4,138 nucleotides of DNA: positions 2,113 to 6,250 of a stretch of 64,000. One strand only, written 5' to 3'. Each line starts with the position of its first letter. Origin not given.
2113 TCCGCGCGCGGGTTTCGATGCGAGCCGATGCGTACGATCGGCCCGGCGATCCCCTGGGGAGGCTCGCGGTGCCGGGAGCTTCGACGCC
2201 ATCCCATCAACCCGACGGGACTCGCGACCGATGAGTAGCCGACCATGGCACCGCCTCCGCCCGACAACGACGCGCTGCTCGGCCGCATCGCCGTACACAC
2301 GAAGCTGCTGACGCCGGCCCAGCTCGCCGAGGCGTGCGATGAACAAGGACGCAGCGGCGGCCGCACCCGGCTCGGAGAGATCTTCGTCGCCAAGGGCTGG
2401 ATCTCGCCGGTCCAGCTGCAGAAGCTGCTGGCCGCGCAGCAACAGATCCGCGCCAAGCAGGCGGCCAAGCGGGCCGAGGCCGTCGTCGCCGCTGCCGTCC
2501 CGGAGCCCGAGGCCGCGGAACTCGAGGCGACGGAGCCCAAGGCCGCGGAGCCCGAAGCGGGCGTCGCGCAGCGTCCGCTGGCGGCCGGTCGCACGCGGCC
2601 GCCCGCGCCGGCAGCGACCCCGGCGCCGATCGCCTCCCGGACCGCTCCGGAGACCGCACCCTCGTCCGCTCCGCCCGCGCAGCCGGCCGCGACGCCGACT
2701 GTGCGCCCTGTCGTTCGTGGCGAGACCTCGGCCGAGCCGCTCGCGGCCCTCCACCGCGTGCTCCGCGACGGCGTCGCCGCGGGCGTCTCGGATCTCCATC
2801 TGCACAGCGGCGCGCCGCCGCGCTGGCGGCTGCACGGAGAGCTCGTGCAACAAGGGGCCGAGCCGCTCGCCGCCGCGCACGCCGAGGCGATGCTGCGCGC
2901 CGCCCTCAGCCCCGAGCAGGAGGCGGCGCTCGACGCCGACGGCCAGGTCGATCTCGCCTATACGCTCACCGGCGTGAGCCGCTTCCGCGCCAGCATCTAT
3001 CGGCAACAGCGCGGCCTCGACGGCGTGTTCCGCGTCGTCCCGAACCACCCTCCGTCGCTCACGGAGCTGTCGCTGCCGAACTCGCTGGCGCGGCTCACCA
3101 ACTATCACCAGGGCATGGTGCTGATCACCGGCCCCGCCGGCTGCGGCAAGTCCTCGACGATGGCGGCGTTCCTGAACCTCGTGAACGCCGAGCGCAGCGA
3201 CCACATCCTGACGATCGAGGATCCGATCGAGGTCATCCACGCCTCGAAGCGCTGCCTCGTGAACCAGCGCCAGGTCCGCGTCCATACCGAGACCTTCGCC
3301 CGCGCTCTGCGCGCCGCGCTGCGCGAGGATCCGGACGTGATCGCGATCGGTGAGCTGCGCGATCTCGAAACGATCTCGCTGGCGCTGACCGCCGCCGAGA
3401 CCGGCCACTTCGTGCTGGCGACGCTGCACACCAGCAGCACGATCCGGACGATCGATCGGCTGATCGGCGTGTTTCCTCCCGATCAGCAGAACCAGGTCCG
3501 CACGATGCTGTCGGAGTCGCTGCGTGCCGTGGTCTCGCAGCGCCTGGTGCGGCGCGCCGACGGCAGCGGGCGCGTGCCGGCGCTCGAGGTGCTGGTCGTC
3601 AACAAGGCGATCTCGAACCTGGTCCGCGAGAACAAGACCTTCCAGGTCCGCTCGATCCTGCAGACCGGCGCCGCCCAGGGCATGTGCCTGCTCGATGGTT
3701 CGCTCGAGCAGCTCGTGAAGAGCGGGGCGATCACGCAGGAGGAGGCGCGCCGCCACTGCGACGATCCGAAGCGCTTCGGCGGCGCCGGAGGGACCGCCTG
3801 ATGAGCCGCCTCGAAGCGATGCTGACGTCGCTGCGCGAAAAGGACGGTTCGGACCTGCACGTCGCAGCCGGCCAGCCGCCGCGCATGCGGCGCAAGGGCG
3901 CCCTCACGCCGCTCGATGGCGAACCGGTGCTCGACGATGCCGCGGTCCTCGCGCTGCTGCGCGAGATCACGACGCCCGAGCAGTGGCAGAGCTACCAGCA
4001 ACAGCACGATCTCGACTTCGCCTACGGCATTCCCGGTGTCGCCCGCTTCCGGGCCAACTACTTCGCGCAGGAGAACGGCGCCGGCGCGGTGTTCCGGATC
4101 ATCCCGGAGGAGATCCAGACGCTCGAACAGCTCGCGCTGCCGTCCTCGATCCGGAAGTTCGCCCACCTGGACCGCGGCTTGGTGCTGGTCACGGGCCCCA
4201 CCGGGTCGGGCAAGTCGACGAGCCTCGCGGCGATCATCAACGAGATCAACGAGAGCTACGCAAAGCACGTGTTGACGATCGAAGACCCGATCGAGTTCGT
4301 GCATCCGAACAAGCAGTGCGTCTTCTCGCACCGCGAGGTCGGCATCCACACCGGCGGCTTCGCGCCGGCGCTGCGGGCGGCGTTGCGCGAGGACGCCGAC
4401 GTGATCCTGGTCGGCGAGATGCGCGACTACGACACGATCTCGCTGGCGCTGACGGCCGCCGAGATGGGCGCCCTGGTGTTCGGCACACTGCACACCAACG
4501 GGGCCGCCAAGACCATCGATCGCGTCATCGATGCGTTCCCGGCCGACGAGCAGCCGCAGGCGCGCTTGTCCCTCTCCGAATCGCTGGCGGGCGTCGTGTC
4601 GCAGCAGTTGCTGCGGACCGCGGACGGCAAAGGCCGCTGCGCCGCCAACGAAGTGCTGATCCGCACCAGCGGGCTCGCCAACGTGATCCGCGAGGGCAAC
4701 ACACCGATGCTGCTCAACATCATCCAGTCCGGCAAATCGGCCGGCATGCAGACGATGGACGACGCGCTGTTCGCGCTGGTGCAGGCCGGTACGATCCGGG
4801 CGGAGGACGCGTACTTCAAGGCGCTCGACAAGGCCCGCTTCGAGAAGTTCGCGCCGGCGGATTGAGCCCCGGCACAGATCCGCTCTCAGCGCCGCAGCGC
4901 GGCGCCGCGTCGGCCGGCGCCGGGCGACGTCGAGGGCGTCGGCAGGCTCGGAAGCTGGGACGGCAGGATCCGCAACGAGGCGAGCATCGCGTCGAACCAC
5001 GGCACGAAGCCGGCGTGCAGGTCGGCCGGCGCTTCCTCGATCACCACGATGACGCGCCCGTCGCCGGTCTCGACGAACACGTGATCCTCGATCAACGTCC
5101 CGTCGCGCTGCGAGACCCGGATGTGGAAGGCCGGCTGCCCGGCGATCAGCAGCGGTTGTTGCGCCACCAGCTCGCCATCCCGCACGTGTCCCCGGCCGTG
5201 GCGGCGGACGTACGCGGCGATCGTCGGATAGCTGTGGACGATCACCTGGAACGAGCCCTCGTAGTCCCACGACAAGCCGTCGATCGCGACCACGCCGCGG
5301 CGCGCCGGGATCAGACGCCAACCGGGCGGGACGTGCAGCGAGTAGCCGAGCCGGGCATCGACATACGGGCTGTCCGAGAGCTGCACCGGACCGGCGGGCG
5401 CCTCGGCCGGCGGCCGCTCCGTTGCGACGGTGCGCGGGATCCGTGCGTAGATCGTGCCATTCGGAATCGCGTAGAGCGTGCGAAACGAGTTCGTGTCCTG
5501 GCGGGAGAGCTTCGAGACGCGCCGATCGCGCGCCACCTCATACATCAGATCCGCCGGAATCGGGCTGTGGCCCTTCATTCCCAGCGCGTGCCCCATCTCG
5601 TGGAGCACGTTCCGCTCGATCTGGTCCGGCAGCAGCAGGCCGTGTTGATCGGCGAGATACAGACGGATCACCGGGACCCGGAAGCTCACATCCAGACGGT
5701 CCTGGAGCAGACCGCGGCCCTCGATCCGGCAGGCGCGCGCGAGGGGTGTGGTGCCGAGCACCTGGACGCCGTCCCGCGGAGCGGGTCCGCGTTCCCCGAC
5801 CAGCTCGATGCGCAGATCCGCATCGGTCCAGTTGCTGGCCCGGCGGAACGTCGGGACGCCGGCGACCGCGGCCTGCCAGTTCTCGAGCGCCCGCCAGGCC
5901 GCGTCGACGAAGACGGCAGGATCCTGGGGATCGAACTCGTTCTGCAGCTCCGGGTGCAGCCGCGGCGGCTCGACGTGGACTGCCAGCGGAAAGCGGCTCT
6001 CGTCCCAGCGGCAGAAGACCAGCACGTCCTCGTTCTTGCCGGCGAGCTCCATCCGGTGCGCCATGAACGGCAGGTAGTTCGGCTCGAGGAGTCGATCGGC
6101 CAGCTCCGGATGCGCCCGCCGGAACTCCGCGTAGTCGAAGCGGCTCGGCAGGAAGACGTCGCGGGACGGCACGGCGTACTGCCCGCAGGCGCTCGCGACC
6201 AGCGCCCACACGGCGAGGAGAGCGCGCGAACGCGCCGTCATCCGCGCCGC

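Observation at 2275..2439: PilT-family ATPase carrying an N-terminal MshEN-type c-di-GMP receptor motif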

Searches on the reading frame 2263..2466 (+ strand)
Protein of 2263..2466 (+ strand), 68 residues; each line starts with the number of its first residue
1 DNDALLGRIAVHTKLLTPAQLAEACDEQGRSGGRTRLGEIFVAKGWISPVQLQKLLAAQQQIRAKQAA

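Call 28: find_related_loci(query=A2, collection=genome_contigs, flank=8000)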
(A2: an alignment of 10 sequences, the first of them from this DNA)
Query A2 (68 aa) in genome_contigs; peptide patterns used: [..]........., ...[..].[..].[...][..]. (x = any residue, [..] = any of these).
599 stretches matched a pattern (row limit reached: there are more); 82 encode a relative of the query (tblastn E <= 1e-3); the best 80 are kept; 80 distinct loci.
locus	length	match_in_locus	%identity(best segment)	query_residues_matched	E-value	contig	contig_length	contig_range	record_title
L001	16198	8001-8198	85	1-66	1e-33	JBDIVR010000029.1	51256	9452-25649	MAG: Myxococcota bacterium isolate Bin_18 NODE_341_length_51256_cov_8.693911, whole genome shotgun sequence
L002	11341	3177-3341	75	2-56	3e-21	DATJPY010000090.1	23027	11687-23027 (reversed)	MAG TPA_asm: Myxococcota bacterium isolate SMAG_U14925 k141_4752836, whole genome shotgun sequence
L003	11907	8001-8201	57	2-68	1e-18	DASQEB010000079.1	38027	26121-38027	MAG TPA_asm: Thermoanaerobaculia bacterium isolate SMAG_U11742 k141_359290, whole genome shotgun sequence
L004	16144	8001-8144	67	2-49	2e-16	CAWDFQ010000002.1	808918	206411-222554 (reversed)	MAG: uncultured delta proteobacterium isolate MFD05942.bin.2.61 genome assembly, contig: contig_10418, whole genome shot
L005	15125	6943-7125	69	2-62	7e-16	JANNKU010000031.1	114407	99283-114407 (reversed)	MAG: Deltaproteobacteria bacterium isolate SOY_38_metabat_69 SOY_38_k141_1833050, whole genome shotgun sequence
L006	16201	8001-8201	51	2-68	7e-16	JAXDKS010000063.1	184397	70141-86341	MAG: Acidobacteriota bacterium isolate BP_60 scaffold_953845, whole genome shotgun sequence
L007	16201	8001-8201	49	2-68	3e-15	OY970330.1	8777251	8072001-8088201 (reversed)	MAG: Thermoanaerobaculaceae bacterium isolate MFD05537.bin.c.1 genome assembly, chromosome: 1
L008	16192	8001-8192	56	5-68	4e-15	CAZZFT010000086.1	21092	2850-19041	MAG TPA_asm: uncultured Spirochaetales bacterium isolate SRP214966_co7_42 genome assembly, contig: NODE_1802_length_2109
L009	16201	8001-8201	49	2-68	6e-15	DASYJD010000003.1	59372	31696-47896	MAG TPA_asm: Thermoanaerobaculia bacterium isolate SMAG_U4286 k141_1547008, whole genome shotgun sequence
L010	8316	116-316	49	2-68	9e-15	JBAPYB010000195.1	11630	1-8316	MAG: Thermoanaerobaculia bacterium isolate MFD00413_ilm_asm_bin5 k127_75289, whole genome shotgun sequence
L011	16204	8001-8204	53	5-68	3e-14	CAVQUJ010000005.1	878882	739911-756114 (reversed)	MAG: uncultured delta proteobacterium isolate MFD10007.bin.2.102 genome assembly, contig: contig_16606, whole genome sho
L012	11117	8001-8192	53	5-68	3e-13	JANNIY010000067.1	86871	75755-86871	MAG: Deltaproteobacteria bacterium isolate SOY_40_metabat_221 SOY_40_k141_3374183, whole genome shotgun sequence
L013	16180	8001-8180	47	2-61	6e-12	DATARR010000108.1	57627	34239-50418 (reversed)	MAG TPA_asm: Thermoanaerobaculia bacterium isolate SMAG_U5499 k141_893357, whole genome shotgun sequence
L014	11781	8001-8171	44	5-61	1e-9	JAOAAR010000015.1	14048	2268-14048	MAG: Planctomycetota bacterium isolate SKW154 NODE_15_length_14048_cov_2.787417, whole genome shotgun sequence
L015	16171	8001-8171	46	5-61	5e-9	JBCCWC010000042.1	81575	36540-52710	MAG: Myxococcota bacterium isolate P01_E01_bin.52 k141_711601_length_81575_cov_26.5306, whole genome shotgun sequence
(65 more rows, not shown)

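Call 49: predict_structure(alignment_id=A1)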
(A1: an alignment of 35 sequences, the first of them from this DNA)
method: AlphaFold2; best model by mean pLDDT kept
length: 68 residues; sequences in the alignment: 35
mean_pLDDT: 90.6   pTM: 0.74
mean pLDDT of the five models: 90.6, 90.2, 89.9, 89.6, 89.4
residues with pLDDT >= 90: 51; 70-90: 14; 50-70: 3; < 50: 0
segments of 3 or more residues with pLDDT < 50: none
pLDDT, mean of each block of 10 residues (from residue 1): 83 95 93 89 96 93 82
secondary structure, 60 per line:
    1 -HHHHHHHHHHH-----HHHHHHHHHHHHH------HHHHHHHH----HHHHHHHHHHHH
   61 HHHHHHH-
elements in order: H2-12 H18-30 H37-44 H49-67

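Call 53: fold_search(model_id=the predicted structure, library=pdb)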
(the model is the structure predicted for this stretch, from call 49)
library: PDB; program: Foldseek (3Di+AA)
matches with E <= 10: 59; with E <= 0.001: 0
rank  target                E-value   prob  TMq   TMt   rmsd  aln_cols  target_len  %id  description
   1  9g1w_MODEL_1_A        2.2e-01  0.99  0.68  0.33   2.0        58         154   24  NMR solution structure of the Thermus thermophilus PilF-GSPIIA domain (released 2025-05-21)
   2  5htl_A                3.2e-01  1.00  0.73  0.36   1.2        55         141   33  Structure of MshE with cdg (released 2016-10-05)
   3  7lkm_B                9.7e-01  0.89  0.64  0.32   1.9        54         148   22  The PilB(N-terminal_P70S mutant)-PilZ complex of the Type IV pilus from Xanthomonas citri (released 2021-08-11)
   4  9glg_B                1.0e+00  0.96  0.70  0.36   1.2        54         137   31  X-ray structure of the Thermus thermophilus Q218E mutant of the PilF-GSPIIB domain in the c-di-GMP bound state (released 2025-06-25)
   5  8pdk_B                1.2e+00  0.95  0.70  0.36   1.1        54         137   33  X-ray structure of the Thermus thermophilus PilF-GSPIIB domain in the c-di-GMP bound state (released 2024-06-26)
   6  8pfa_B                1.3e+00  0.94  0.70  0.36   1.1        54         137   33  X-ray structure of the Thermus thermophilus K167R mutant of the PilF-GSPIIB domain in the c-di-GMP bound state (released 2024-06-26)
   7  9gl5_A                1.8e+00  0.89  0.71  0.36   1.0        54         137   31  X-ray structure of the Thermus thermophilus Q190E mutant of the PilF-GSPIIB domain in the c-di-GMP bound state (released 2025-06-25)
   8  8pdk_A                2.0e+00  0.82  0.72  0.36   2.9        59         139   32  X-ray structure of the Thermus thermophilus PilF-GSPIIB domain in the c-di-GMP bound state (released 2024-06-26)
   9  7lkm_A                2.0e+00  0.69  0.63  0.31   2.0        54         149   22  The PilB(N-terminal_P70S mutant)-PilZ complex of the Type IV pilus from Xanthomonas citri (released 2021-08-11)
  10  7lko_A                2.2e+00  0.69  0.65  0.32   1.9        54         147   22  The PilB(N-terminal)-PilZ complex of the Type IV pilus from Xanthomonas citri (2.9 A) (released 2021-08-11)
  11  6xp8                  2.7e+00  0.25  0.49  0.20   3.2        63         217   17  The crystal structure of TfuA involved in peptide backbone thioamidation from Methanosarcina acetivorans (released 2021-03-17)
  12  6p3c_B                3.3e+00  0.41  0.63  0.11   2.6        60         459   18  E. coli fumarase mutant - T187A (released 2020-05-27)
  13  9n22_F                3.7e+00  0.09  0.39  0.08   8.4        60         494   13  Y20S (Sec18-Sec17-Sec9-Sso1-Snc1) EDTA - Class 2 (released 2025-10-01)
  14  9jm5_A                3.7e+00  0.06  0.32  0.33  10.5        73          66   19  Crystal structure of de novo designed light-responsive oligomer C4-13 (LRO-C4-13) (released 2025-08-27)
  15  3e04_D                4.0e+00  0.28  0.57  0.10   2.5        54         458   17  Crystal structure of human fumarate hydratase (released 2008-08-12)
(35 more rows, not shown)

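Call 69: search_protein_representatives(alignment_id=A1)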
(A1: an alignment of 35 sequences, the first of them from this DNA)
Query: 35 sequences, 68 profile positions. Proteins with E-value up to 0.001 (for the whole library): 12315; up to 1e-10: 1598; up to 1e-30: 21. The best 150 are listed.
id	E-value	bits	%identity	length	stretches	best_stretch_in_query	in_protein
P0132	2.1e-43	162.3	-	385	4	6-60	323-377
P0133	3.7e-41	155.1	-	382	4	6-59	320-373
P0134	1.7e-39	149.8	-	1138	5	3-63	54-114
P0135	1.7e-37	143.4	-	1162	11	6-62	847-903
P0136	4.3e-37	142.1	-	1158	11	16-61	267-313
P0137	2.8e-36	139.5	-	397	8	4-61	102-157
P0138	3.9e-36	139.0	-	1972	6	2-63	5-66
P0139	5.8e-36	138.5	-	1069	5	6-61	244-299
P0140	5.0e-35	135.5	-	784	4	6-65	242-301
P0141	7.7e-35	134.9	-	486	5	2-63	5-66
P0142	9.0e-35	134.7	-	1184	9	6-61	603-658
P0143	9.0e-35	134.7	-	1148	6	4-62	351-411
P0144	2.3e-34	133.3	-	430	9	7-59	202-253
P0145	1.1e-33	131.2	-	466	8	13-61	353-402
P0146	3.4e-33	129.6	-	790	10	6-61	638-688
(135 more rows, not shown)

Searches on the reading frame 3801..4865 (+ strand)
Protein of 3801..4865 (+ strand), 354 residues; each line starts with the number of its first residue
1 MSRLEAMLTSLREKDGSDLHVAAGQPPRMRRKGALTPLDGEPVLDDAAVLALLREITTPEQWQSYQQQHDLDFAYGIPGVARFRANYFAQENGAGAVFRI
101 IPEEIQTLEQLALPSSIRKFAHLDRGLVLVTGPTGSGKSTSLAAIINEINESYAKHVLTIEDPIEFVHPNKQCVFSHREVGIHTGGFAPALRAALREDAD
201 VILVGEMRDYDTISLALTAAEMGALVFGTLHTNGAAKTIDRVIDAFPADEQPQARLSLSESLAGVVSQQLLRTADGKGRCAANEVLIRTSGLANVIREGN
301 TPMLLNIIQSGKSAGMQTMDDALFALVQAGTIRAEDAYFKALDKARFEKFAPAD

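Call 3: search_protein_families(library=pfam, proteins=[window:3801-4865:+], max_evalue=1)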
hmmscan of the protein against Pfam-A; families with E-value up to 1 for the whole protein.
window:3801-4865:+ (354 aa): 34 families (the best 25 are shown)
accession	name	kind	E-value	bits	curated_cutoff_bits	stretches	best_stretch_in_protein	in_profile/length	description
PF00437.27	T2SSE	-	2.3e-41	142.2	24.9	1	59-279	69-286/370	Type II/IV secretion system protein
PF25199.1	nSTAND_NTPase5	-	7.2e-05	23.1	34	1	126-166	42-82/145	Novel STAND NTPase 5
PF13191.12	AAA_16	-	0.00011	23.2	32.6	1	126-159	25-55/167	AAA ATPase domain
PF13555.12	AAA_29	-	0.00026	21.1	27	1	123-146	19-43/61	P-loop containing region of AAA domain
PF13401.12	AAA_22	-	0.00029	21.6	27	1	124-160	4-39/130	AAA domain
PF13604.12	AAA_30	-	0.00075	19.7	27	1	117-152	10-45/191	AAA domain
PF13476.12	AAA_23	-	0.00077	20.6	27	1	123-145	17-39/201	AAA domain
PF01935.23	DUF87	-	0.0046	17.5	23.2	1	129-158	27-56/220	Helicase HerA, central domain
PF20720.3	nSTAND3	-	0.0049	17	27.2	1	125-175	17-70/155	Novel STAND NTPase 3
PF13245.12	AAA_19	-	0.0073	16.9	25.1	1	123-162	9-42/134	AAA domain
PF04851.21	ResIII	-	0.0088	16.4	22.5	1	124-165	22-64/164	Type III restriction enzyme, res subunit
PF01580.24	FtsK_SpoIIIE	-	0.011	15.6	24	1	126-146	40-60/221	FtsK/SpoIIIE family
PF00005.33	ABC_tran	-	0.02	15.9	25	1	128-151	14-37/137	ABC transporter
PF12775.13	AAA_7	-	0.026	14.5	25.8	1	127-159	35-68/181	P-loop containing dynein motor region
PF03266.21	NTPase_1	-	0.03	14.6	23.9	1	128-152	2-26/168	NTPase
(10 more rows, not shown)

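Call 4: search_protein_families(library=ncbifam, proteins=[window:3801-4865:+], max_evalue=0.01)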
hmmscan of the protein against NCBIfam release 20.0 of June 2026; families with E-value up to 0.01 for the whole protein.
window:3801-4865:+ (354 aa): 19 families
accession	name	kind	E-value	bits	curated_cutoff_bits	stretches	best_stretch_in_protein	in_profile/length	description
TIGR01420.1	pilT_fam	subfamily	1.2e-128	429.1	319.1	1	4-344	2-341/343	PilT/PilU family type 4a pilus ATPase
TIGR02525.1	plasmid_TraJ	equivalog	3.8e-40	138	368.3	1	10-335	18-361/372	plasmid transfer ATPase TraJ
TIGR02524.1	dot_icm_DotB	equivalog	2.6e-39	135.5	463.3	1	6-300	8-313/358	Dot/Icm type IV secretion system ATPase DotB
TIGR02533.1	type_II_gspE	equivalog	3.6e-37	128.2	630.25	1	116-273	234-381/486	type II secretion system ATPase GspE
TIGR02538.1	type_IV_pilB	equivalog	1.9e-35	122.5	675.65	1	123-244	314-431/564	type IV-A pilus assembly ATPase PilB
NF041000.1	ATPase_ComGA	equivalog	1.6e-33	115.8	300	1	95-272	95-266/267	competence type IV pilus ATPase ComGA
NF007755.0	PRK10436.1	equivalog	2.2e-32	112.3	617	1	7-279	92-363/465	type II secretion system protein GspE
NF053534.1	T4PilAsmATPsTfpB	equivalog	2.5e-30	105.4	850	1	118-274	329-475/584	type IV pilus assembly ATPase TfpB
NF058587.1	archaellum_moto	equivalog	6.5e-12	45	550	1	128-242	278-393/527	archaellum flagellar ATPase motor FlaI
NF010469.0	PRK13894.1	subfamily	1.1e-11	44.6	508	1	88-243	113-265/320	conjugal transfer ATPase TrbB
TIGR02782.1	TrbB_P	equivalog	1.4e-11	44.3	304.55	1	126-245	137-255/303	P-type conjugative transfer ATPase TrbB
TIGR02788.1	VirB11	equivalog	1.6e-10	40.5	249.95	1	121-244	140-264/308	P-type DNA transfer ATPase VirB11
TIGR03819.1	heli_sec_ATPase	hypoth_equivalog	1.2e-09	37.8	373.15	1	125-241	178-296/340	TadA family conjugal transfer-associated ATPase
NF010407.0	PRK13833.1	subfamily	3.8e-09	36.4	499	1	117-267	137-284/323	conjugal transfer protein TrbB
NF010425.0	PRK13851.1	equivalog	5.4e-09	35.4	461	1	125-211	162-249/344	type IV secretion system protein VirB11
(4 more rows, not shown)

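Call 40: search_solved_structures(query=window:3801-4862:+, max_evalue=1e-30, show_alignments=0)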
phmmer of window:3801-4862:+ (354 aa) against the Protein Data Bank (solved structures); distinct sequences matched with E-value up to 1e-30: 10.
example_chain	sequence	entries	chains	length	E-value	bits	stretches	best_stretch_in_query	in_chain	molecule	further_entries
3jvu_A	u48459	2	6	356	4.6e-100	338.2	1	12-342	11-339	Twitching mobility protein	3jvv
5zfq_A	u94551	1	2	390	2e-93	316.3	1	2-344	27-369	Twitching motility pilus retraction protein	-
6ojx_A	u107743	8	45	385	6e-93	314.8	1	2-333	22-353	Twitching motility pilus retraction ATPase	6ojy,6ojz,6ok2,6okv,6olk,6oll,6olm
5fl3_A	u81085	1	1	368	1.5e-89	303.6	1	5-344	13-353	PILI RETRACTION PROTEIN PILT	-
2gsz_A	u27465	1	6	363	2.2e-86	293.2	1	13-349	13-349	twitching motility protein PilT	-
2ewv_A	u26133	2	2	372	2.3e-86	293.1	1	12-349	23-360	twitching motility protein PilT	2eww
9n32_A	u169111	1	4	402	4.1e-76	259.5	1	4-341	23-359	PilU protein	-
2eyu_A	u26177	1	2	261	3.7e-68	233.3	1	102-349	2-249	twitching motility protein PilT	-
10my_A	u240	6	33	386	6.4e-67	229.3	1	10-341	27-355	PilT/PilU family type 4a pilus ATPase | Twitching motility protein PilT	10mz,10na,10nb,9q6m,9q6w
6geb_A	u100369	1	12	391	6.3e-33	117.5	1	7-301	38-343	DotB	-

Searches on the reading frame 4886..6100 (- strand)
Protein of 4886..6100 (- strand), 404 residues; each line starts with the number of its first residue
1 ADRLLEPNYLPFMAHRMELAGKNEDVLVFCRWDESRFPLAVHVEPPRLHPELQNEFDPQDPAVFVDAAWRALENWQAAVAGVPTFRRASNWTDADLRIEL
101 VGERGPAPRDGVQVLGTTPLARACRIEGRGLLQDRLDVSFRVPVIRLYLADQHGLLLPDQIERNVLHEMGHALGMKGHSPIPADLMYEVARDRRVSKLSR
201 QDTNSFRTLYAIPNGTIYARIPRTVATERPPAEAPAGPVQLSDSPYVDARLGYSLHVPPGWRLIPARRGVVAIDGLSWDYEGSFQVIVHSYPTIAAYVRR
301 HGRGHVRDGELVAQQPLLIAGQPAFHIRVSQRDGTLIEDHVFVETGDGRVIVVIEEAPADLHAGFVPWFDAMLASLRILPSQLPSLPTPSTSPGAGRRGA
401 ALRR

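Call 52: search_protein_families(library=pfam, proteins=[window:4886-6100:-], max_evalue=0.00001)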
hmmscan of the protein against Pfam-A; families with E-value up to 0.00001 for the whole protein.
window:4886-6100:- (404 aa): 1 family
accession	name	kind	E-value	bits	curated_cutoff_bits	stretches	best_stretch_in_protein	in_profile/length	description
PF00413.30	Peptidase_M10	-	3.2e-07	30.8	24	1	161-211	108-159/159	Matrixin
